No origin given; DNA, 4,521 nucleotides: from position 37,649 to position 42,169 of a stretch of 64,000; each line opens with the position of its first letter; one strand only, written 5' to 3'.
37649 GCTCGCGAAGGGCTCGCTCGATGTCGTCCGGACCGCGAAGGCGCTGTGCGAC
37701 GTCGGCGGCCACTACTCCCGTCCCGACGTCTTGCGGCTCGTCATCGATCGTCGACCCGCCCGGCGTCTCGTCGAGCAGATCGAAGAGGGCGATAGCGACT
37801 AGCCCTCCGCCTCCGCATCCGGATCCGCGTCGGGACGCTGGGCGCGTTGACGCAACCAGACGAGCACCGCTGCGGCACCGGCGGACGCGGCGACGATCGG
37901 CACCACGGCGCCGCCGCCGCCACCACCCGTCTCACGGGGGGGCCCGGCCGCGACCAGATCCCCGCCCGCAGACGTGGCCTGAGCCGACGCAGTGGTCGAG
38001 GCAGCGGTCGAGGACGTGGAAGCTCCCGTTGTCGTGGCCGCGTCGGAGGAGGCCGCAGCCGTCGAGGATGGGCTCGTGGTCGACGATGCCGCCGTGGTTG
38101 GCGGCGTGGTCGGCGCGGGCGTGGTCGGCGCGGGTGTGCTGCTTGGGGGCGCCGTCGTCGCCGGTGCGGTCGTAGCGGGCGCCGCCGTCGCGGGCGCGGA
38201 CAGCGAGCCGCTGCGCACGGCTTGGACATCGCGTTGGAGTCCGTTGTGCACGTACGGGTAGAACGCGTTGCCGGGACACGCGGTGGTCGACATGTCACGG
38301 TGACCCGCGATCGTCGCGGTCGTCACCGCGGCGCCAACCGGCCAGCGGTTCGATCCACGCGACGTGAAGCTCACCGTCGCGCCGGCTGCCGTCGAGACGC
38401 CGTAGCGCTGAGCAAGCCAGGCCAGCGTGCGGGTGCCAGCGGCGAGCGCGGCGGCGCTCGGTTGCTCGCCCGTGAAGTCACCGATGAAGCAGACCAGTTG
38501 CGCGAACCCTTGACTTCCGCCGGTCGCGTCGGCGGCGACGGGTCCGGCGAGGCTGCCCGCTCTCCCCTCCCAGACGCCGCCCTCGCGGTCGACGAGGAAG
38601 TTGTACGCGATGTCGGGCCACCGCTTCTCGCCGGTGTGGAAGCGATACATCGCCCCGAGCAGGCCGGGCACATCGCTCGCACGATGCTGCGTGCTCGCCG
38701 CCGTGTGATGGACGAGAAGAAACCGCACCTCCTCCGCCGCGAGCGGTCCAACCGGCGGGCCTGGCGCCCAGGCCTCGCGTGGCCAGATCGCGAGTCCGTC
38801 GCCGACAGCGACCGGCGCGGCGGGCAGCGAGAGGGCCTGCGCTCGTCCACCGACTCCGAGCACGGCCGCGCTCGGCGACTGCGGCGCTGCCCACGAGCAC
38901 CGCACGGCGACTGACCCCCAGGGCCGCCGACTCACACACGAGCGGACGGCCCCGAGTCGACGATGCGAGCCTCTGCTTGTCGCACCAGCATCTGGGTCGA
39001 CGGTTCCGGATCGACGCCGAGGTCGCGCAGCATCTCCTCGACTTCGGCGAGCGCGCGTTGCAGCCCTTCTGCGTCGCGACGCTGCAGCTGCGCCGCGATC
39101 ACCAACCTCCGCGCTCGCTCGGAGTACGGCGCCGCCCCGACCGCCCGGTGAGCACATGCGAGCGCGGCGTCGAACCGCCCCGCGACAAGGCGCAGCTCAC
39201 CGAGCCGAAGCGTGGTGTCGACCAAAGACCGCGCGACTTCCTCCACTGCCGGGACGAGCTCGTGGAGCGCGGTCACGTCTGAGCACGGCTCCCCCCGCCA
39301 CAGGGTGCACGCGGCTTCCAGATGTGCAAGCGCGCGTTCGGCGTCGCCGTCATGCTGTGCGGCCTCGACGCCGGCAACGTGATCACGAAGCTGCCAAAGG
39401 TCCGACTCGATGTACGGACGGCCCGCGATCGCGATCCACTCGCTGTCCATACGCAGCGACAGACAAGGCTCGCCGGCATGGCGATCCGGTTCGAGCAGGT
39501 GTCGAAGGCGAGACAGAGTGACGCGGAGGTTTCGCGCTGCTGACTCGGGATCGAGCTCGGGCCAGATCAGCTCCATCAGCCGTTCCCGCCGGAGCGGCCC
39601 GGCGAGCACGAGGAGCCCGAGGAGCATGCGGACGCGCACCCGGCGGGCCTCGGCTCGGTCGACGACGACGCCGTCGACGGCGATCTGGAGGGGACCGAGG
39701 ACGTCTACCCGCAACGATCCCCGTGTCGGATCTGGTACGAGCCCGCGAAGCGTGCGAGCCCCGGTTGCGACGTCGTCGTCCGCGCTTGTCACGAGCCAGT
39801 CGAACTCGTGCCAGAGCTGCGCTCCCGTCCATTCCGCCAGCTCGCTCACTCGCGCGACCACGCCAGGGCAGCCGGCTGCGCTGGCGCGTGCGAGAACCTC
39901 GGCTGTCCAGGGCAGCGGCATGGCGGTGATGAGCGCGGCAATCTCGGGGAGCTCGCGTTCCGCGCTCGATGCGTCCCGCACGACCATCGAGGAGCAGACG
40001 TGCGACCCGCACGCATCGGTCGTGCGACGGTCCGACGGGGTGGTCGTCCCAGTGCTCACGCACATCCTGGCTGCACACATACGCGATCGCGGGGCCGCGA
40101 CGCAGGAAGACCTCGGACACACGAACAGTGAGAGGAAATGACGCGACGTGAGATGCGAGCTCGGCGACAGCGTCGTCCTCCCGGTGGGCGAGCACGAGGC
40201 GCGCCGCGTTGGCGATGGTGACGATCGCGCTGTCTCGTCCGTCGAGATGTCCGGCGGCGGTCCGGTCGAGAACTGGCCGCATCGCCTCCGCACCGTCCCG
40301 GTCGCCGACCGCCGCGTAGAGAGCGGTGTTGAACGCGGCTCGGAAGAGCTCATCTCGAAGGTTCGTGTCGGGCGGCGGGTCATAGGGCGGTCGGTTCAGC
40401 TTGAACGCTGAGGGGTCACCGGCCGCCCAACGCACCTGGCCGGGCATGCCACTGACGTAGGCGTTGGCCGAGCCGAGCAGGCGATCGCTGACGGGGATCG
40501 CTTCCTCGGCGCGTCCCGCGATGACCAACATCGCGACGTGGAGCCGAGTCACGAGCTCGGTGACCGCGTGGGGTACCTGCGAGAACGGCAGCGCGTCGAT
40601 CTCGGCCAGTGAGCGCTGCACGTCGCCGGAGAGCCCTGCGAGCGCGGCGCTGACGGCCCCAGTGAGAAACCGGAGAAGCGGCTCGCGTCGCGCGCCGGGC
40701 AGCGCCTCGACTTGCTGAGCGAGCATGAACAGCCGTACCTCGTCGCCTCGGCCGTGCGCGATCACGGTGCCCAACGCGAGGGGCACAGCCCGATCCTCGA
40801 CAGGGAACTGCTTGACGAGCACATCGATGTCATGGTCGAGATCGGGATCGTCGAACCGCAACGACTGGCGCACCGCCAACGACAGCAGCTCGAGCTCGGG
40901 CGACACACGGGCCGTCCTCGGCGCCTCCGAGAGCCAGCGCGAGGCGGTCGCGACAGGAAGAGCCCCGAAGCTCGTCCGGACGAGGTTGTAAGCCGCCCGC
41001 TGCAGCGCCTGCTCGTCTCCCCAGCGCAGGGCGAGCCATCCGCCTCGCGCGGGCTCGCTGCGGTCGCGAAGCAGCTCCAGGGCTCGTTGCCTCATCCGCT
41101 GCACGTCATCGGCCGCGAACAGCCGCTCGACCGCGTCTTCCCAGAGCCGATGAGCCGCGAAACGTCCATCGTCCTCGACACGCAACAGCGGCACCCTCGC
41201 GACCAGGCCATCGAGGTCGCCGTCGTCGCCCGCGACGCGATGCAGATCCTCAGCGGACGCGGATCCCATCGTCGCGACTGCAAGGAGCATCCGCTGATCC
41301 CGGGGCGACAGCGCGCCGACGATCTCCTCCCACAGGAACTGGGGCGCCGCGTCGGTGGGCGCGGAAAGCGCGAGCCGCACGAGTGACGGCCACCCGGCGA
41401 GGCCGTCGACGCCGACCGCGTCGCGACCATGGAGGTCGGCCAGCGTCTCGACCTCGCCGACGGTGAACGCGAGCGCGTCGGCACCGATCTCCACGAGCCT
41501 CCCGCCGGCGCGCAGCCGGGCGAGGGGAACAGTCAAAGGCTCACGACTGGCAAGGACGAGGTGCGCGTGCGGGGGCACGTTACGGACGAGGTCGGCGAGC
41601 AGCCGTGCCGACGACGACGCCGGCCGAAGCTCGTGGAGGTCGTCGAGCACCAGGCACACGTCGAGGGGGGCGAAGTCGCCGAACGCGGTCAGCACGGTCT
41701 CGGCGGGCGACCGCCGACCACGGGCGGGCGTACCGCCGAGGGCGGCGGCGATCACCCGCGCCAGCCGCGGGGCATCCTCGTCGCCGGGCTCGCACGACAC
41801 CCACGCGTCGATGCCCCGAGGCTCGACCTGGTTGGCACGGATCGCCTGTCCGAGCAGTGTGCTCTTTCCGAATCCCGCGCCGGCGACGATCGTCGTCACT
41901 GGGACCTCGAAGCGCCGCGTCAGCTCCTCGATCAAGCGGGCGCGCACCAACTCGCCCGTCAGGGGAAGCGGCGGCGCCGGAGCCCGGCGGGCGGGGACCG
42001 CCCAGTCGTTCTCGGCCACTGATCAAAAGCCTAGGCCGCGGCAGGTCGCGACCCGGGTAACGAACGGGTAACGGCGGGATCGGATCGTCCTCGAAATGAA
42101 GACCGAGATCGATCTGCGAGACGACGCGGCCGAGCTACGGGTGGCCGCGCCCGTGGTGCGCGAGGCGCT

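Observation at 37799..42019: Inverted AfsR-like architecture: MalT-type STAND NTPase with C-terminal SARP module, translationally coupled to a cell-wall amidase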

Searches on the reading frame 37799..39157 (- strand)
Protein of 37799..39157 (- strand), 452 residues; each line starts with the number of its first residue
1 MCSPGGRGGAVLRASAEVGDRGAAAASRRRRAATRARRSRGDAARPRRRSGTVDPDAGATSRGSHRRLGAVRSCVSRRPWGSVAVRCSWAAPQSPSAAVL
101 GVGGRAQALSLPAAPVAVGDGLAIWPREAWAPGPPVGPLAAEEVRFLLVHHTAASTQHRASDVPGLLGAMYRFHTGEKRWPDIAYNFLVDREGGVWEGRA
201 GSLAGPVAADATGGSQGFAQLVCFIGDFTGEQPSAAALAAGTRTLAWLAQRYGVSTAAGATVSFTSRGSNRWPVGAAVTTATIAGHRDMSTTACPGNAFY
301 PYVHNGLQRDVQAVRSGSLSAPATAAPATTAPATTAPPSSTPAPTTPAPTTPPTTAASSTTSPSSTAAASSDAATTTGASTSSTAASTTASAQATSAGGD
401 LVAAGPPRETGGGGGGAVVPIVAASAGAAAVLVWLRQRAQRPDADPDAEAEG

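Call 5: search_protein_families(library=pfam, proteins=[window:37799-39157:-], max_evalue=0.01)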
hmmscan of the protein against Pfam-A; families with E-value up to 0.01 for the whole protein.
window:37799-39157:- (452 aa): 1 family
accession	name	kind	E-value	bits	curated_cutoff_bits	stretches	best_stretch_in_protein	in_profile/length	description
PF01510.30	Amidase_2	-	4e-13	50.3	26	1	142-297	3-131/131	N-acetylmuramoyl-L-alanine amidase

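Call 21: search_protein_families(library=pfam, proteins=[window:37799-38935:-], max_evalue=0.1)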
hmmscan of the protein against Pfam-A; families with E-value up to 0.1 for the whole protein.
window:37799-38935:- (378 aa): 1 family
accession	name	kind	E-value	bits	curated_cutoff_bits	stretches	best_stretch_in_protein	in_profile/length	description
PF01510.30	Amidase_2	-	2.7e-13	50.8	26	1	68-223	3-131/131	N-acetylmuramoyl-L-alanine amidase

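Call 27: search_protein_families(library=ncbifam, proteins=[window:37799-38935:-], max_evalue=0.01)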
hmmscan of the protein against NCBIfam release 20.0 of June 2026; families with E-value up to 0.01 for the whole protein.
window:37799-38935:- (378 aa): 0 families

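Call 29: find_homologous_proteins(query=window:37802-38935:-, region=1-260)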
Query window:37802-38935:-, residues 1-260 (260 aa): 1665 proteins with E <= 0.001 among 8000 candidates; the best 120 are listed.
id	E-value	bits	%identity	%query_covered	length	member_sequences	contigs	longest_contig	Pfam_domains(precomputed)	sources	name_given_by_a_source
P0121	8.7e-149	512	100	91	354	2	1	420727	PF01510.31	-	-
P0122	6.6e-142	490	94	84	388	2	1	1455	PF01510.31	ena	-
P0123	7.0e-142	490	94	84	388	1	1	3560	PF01510.31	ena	-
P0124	2.0e-141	488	94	83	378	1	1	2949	PF01510.31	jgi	jgi:hypothetical protein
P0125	3.0e-141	488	94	83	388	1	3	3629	PF01510.31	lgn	-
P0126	3.3e-141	487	94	83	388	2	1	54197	PF01510.31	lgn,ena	-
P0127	8.8e-140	483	94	83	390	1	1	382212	PF01510.31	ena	-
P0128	7.9e-139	480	93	84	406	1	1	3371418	PF01510.31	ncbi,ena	-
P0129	9.9e-139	479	92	84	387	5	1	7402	PF01510.31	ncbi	-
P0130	2.5e-138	478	92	83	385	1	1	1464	PF01510.31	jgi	jgi:hypothetical protein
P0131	6.7e-125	434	88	79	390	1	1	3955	PF01510.31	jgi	jgi:hypothetical protein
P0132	1.6e-109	384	78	80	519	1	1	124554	PF01510.31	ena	-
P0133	1.6e-106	374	77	80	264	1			PF01510.31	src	-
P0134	1.6e-105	370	78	81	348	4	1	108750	PF01510.31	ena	-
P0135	2.1e-105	370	78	80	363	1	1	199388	PF01510.31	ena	-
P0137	1.8e-102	360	76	79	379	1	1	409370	PF01510.31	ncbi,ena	-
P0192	3.5e-75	271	61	82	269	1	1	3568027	PF01510.31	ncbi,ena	-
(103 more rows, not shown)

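Call 34: find_encoding_contigs(protein=P0127, flank=6000, max_places=2)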
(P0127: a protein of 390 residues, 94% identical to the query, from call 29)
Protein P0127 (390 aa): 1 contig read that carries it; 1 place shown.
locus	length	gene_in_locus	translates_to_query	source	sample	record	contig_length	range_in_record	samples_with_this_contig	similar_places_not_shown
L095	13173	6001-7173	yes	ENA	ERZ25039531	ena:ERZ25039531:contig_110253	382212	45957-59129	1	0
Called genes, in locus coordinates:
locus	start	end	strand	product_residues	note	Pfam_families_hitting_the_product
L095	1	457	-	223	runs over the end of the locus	PF13472:Lipase_GDSL_2, PF04311:DUF459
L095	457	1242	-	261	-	PF01757:Acyl_transf_3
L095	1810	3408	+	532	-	PF01266:DAO (faint), PF01494:FAD_binding_3, PF21274:Rng_hyd_C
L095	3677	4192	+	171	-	-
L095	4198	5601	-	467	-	PF20091:Abhydrolase_10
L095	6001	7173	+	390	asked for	PF01510:Amidase_2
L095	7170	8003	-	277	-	PF00795:CN_hydrolase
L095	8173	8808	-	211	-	PF00072:Response_reg, PF00486:Trans_reg_C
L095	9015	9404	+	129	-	PF03061:4HBT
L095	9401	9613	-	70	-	-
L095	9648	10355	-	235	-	PF05724:TPMT, PF13489:Methyltransf_23, PF03848:TehB (weak), PF05175:MTS (weak), PF13847:Methyltransf_31, PF08241:Methyltransf_11, PF08242:Methyltransf_12, PF13649:Methyltransf_25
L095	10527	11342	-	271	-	PF05988:DUF899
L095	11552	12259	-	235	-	PF13468:Glyoxalase_3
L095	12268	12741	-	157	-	PF00378:ECH_1, PF16113:ECH_2 (weak)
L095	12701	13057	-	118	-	PF00378:ECH_1, PF16113:ECH_2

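Call 35: find_encoding_contigs(protein=P0135, flank=6000, max_places=2)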
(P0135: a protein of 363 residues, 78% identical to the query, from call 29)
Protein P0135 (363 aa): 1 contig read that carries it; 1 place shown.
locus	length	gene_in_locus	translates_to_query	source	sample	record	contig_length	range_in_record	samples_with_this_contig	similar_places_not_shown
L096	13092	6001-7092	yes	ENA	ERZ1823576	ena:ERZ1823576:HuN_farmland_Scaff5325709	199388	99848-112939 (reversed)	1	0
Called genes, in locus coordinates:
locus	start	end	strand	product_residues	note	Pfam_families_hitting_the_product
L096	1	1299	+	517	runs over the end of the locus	PF01266:DAO (faint), PF01494:FAD_binding_3, PF21274:Rng_hyd_C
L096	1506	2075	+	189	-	PF03551:PadR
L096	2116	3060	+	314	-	PF00005:ABC_tran, PF13304:AAA_21 (weak)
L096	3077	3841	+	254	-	PF01061:ABC2_membrane, PF12679:ABC2_membrane_2, PF12698:ABC2_membrane_3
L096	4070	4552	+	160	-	-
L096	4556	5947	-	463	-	PF20091:Abhydrolase_10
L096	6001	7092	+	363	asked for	PF01510:Amidase_2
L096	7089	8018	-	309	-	PF00795:CN_hydrolase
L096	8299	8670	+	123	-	PF14539:DUF4442 (faint), PF13622:4HBT_3 (weak), PF03061:4HBT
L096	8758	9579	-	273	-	PF01872:RibD_C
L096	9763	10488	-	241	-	PF01476:LysM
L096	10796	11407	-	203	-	-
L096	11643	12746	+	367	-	PF02557:VanY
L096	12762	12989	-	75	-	PF09851:SHOCT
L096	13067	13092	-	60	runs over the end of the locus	-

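Call 36: find_encoding_contigs(protein=P0137, flank=6000, max_places=2)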
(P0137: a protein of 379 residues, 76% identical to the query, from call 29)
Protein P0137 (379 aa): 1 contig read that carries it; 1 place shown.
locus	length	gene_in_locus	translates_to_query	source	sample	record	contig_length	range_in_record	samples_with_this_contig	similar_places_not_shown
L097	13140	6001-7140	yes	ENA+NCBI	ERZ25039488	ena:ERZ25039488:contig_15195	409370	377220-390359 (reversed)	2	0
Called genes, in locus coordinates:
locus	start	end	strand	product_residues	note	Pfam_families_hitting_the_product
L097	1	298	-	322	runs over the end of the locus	PF00106:adh_short, PF08659:KR (weak), PF13561:adh_short_C2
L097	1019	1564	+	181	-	-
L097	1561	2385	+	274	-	PF12146:Hydrolase_4, PF00561:Abhydrolase_1, PF00975:Thioesterase, PF12697:Abhydrolase_6, PF00561:Abhydrolase_1 (weak)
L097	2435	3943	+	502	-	PF01266:DAO (faint), PF01494:FAD_binding_3, PF21274:Rng_hyd_C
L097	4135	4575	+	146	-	-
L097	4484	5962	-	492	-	PF20091:Abhydrolase_10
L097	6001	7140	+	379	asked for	PF01510:Amidase_2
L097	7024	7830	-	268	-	PF00795:CN_hydrolase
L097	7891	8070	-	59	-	PF00795:CN_hydrolase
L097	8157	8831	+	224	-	PF00072:Response_reg, PF00486:Trans_reg_C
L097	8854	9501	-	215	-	PF03098:An_peroxidase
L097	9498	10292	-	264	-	PF03098:An_peroxidase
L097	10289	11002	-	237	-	PF03098:An_peroxidase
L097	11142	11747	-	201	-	PF00072:Response_reg, PF00486:Trans_reg_C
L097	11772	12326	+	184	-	PF14539:DUF4442, PF13622:4HBT_3 (weak), PF03061:4HBT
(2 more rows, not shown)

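Call 37: find_encoding_contigs(protein=P0192, flank=6000, max_places=2)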
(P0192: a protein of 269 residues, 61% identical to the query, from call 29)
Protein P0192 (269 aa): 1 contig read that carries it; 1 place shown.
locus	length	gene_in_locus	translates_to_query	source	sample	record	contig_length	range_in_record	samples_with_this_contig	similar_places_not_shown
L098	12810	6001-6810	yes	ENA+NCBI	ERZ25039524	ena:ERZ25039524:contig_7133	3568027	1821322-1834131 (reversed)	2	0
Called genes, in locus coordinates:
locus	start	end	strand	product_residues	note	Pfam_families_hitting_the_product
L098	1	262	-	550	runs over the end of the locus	PF27448:Rph_4th, PF00391:PEP-utilizers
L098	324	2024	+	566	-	PF03109:ABC1, PF01636:APH (faint)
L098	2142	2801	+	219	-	PF21003:NucS_N, PF01939:NucS_C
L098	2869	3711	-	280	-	PF13452:FAS1_DH_region (faint), PF22622:MFE-2_hydrat-2_N, PF01575:MaoC_dehydratas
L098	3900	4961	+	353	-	PF01266:DAO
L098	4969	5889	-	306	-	PF00106:adh_short, PF08659:KR, PF13561:adh_short_C2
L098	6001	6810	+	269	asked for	PF01510:Amidase_2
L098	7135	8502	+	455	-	PF01494:FAD_binding_3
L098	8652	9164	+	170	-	PF03060:NMO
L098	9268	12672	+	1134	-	PF01619:Pro_dh, PF00171:Aldedh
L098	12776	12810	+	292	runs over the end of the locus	PF00296:Bac_luciferase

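Call 45: search_solved_structures(query=P0129, max_evalue=0.001)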
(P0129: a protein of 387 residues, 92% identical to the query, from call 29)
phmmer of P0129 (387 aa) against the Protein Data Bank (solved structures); distinct sequences matched with E-value up to 0.001: 21.
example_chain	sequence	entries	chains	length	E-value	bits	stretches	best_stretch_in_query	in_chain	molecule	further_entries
4z8i_A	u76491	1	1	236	1.9e-16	63.6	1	73-170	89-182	peptidoglycan recognition protein 3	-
4zxm_A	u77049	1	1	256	3.3e-16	62.8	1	73-230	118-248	PGRP domain of peptidoglycan recognition protein 3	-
2cb3_A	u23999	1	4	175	1.4e-14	57.5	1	49-173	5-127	PEPTIDOGLYCAN-RECOGNITION PROTEIN-LE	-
2r2k_A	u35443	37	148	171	2.6e-10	43.4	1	51-173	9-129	Peptidoglycan recognition protein | Peptidoglycan recognition protein 1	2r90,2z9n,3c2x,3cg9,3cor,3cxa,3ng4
1sxr_A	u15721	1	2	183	2.6e-10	43.4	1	68-179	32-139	Peptidoglycan recognition protein SA CG11709-PA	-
1yck_A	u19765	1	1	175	2.7e-10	43.4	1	53-173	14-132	Peptidoglycan recognition protein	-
6a89_A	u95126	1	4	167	2.9e-10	43.2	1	51-173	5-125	Peptidoglycan recognition protein 1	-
27aa_A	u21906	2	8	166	3e-10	43.2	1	51-173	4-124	Peptidoglycan recognition protein 1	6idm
1s2j_A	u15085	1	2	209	3.7e-10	42.9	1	68-178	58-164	Peptidoglycan recognition protein SA CG11709-PA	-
2eav_A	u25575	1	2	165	3.2e-09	39.8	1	51-169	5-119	Peptidoglycan recognition protein-I-beta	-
2eax_A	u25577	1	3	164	3.2e-09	39.8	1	51-169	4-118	Peptidoglycan recognition protein-I-beta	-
2f2l_X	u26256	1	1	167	1.1e-08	38.1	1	56-167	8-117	Peptidoglycan recognition protein-LC isoform LCx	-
1sk4_A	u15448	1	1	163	1.4e-08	37.7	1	54-169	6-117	Peptidoglycan recognition protein I-alpha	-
1sk3_A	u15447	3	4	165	1.4e-08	37.7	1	54-169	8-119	Peptidoglycan recognition protein I-alpha | peptidoglycan recognition protein-I-alpha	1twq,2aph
2xz4_A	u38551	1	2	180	1.6e-08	37.5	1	46-171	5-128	PEPTIDOGLYCAN-RECOGNITION PROTEIN LF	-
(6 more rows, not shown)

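Call 46: search_protein_families(library=padloc, proteins=[P0129], max_evalue=0.01)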
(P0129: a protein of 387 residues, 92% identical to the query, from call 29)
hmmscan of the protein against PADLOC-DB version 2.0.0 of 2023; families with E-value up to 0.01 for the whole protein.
P0129 (387 aa): 0 families

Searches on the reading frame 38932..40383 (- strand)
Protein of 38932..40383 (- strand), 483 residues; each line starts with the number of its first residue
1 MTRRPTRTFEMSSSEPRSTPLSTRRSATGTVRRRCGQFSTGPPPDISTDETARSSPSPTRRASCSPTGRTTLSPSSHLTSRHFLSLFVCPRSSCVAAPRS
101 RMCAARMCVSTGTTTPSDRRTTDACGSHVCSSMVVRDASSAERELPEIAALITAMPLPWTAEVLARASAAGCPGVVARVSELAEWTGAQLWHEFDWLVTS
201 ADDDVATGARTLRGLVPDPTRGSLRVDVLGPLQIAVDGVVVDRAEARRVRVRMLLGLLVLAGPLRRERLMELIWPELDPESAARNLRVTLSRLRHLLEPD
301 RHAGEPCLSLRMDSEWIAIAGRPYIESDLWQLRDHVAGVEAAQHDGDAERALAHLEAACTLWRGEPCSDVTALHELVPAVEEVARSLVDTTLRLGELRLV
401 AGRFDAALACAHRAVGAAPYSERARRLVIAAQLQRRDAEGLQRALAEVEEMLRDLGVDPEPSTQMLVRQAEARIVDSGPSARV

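Call 5: search_protein_families(library=pfam, proteins=[window:38932-40383:-], max_evalue=0.01)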
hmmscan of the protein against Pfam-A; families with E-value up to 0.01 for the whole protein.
window:38932-40383:- (483 aa): 3 families
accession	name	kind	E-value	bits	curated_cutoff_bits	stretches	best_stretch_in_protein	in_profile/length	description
PF03704.23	BTAD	-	9.9e-17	62.1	22.1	1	328-467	2-142/146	Bacterial transcriptional activator domain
PF00486.34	Trans_reg_C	-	0.0019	18.6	26.2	1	263-302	24-62/77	Transcriptional regulatory protein, C terminal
PF13428.12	TPR_14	-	0.0045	18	23.5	0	390-427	3-40/44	Tetratricopeptide repeat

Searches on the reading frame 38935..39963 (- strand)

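Call 27: search_protein_families(library=ncbifam, proteins=[window:38935-39963:-], max_evalue=0.01)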
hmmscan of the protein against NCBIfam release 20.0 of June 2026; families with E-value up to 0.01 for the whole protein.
window:38935-39963:- (343 aa): 2 families
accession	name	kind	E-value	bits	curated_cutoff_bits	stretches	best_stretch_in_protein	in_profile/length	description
NF053617.1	SARPRegAfsRStmc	equivalog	1.4e-09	36.5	1430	1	79-327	24-262/986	SARP-family global regulator AfsR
NF041231.1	BagI_FevR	exception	8.4e-08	31.9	500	1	109-322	13-224/315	AfsR/SARP family transcriptional regulator BagI/FevR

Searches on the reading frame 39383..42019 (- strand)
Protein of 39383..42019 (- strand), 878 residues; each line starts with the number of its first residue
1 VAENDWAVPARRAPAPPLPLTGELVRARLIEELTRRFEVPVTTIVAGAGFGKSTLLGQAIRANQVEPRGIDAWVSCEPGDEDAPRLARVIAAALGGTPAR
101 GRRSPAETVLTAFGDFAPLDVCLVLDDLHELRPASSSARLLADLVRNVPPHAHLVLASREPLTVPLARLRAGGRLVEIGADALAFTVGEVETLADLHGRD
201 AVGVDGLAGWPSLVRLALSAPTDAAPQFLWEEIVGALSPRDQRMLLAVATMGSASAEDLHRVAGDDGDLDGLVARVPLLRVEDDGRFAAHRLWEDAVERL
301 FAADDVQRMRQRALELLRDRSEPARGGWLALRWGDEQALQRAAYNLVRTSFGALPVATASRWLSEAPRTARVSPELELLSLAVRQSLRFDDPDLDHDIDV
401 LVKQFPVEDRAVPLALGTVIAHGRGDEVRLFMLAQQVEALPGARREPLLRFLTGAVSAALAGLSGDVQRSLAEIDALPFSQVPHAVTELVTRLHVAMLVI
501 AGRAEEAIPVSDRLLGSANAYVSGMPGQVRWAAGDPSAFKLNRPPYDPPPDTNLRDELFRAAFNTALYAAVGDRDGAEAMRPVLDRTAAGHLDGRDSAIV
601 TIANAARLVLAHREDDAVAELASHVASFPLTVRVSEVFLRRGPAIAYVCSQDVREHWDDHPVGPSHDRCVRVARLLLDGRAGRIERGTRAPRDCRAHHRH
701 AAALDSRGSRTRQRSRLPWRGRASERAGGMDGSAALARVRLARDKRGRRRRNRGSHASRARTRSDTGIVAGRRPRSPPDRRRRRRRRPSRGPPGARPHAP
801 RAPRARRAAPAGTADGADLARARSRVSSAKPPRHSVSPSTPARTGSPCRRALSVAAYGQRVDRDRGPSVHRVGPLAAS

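Call 5: search_protein_families(library=pfam, proteins=[window:39383-42019:-], max_evalue=0.01)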
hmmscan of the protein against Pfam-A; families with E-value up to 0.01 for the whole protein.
window:39383-42019:- (878 aa): 1 family
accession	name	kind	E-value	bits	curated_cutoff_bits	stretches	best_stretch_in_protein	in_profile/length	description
PF13401.12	AAA_22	-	1.8e-05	25.5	27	1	41-145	7-105/130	AAA domain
